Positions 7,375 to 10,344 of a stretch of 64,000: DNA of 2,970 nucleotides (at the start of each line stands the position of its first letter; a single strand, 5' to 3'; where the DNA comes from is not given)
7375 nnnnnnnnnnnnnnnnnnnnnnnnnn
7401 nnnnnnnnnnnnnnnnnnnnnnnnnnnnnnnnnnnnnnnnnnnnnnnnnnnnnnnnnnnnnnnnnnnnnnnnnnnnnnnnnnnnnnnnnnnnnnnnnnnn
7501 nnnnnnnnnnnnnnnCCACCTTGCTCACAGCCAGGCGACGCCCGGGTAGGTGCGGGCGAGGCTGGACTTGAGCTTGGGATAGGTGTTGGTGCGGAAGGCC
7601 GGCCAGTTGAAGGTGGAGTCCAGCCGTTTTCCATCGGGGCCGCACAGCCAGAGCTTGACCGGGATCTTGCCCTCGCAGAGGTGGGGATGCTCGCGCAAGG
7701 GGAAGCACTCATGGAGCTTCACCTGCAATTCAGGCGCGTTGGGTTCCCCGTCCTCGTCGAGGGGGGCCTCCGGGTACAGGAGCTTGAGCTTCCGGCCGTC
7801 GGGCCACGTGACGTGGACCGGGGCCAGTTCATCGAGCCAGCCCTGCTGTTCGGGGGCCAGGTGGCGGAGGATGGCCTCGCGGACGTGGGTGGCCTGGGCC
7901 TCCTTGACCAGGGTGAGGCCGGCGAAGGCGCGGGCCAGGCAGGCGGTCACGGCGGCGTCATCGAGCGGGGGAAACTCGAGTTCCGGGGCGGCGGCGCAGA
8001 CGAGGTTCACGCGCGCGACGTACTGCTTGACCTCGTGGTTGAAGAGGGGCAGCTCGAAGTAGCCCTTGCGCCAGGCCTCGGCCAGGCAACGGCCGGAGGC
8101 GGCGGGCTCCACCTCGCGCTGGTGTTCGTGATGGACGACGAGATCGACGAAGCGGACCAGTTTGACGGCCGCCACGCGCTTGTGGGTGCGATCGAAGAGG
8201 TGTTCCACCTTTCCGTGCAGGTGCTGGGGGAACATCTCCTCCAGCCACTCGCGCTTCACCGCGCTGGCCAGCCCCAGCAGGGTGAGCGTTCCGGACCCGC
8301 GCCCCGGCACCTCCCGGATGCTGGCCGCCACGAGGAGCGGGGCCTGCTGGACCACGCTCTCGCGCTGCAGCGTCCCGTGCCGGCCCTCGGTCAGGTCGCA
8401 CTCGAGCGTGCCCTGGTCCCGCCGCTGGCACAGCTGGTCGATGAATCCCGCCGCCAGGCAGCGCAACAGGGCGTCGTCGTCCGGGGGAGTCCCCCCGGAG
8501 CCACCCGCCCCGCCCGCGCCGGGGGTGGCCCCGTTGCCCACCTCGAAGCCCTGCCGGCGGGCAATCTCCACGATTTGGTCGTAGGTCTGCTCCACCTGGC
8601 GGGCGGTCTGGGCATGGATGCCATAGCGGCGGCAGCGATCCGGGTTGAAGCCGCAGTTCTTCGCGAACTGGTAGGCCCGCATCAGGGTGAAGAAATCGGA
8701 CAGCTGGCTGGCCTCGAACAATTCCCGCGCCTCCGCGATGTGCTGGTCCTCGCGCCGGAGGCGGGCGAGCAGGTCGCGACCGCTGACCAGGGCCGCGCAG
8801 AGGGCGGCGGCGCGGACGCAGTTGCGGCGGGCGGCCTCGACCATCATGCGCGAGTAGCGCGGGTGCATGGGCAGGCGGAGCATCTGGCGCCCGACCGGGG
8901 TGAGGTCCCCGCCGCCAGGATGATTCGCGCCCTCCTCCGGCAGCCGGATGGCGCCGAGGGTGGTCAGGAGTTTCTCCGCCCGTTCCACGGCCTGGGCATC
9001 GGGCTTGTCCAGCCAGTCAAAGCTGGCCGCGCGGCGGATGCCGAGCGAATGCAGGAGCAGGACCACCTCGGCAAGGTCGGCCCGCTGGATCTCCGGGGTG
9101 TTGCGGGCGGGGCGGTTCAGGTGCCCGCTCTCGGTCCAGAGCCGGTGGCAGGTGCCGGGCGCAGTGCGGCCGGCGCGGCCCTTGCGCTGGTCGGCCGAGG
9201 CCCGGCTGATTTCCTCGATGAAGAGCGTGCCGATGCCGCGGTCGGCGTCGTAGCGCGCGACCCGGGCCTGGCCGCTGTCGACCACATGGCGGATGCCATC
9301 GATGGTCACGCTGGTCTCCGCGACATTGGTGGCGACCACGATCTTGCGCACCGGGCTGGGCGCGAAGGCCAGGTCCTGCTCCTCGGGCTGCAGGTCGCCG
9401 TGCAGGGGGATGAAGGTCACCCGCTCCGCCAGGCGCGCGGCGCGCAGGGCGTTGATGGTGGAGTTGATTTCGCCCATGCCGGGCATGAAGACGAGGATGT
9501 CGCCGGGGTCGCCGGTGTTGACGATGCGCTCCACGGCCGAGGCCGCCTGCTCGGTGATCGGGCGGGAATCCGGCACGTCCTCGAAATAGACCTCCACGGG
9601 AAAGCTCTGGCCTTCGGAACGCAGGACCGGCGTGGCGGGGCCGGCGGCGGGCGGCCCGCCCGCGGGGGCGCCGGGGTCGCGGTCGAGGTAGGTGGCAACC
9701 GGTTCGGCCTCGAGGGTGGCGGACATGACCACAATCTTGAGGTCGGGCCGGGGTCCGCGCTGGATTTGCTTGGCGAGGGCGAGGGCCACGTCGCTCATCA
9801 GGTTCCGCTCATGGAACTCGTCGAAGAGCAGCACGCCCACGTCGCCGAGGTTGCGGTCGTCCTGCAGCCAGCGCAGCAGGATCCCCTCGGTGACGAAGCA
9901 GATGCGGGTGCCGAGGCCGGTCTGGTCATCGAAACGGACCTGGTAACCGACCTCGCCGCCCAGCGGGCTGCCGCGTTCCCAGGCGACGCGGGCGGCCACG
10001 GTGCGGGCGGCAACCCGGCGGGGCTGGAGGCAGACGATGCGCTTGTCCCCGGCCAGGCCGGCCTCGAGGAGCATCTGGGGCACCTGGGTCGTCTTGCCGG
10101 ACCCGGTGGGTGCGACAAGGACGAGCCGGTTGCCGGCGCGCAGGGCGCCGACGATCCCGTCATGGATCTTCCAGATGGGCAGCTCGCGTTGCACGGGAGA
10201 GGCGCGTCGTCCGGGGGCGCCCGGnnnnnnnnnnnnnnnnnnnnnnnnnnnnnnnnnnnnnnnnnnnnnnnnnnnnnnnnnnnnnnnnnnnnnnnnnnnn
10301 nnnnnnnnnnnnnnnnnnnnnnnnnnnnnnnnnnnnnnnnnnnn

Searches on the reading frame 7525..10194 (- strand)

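Call 34: search_protein_families(library=pfam, proteins=[window:7525-10194:-], max_evalue=0.001)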
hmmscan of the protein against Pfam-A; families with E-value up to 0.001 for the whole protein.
window:7525-10194:- (889 aa): 5 families
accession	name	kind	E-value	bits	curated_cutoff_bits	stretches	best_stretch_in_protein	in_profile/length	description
PF08482.15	HrpB_C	-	3.5e-18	66.6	25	1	755-888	4-129/133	ATP-dependent helicase C-terminal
PF00270.35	DEAD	-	2.5e-12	47.3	26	1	14-164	7-162/167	DEAD/DEAH box helicase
PF00271.37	Helicase_C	-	3.4e-10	40.6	23.5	1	219-344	4-109/110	Helicase conserved C-terminal domain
PF04408.29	HA2_N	-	3.9e-06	27.2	21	1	406-442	1-28/29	Helicase associated domain (HA2), winged-helix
PF21010.2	HA2_C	-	0.00015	22.7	21.3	1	444-504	1-77/77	Helicase associated domain (HA2), ratchet-like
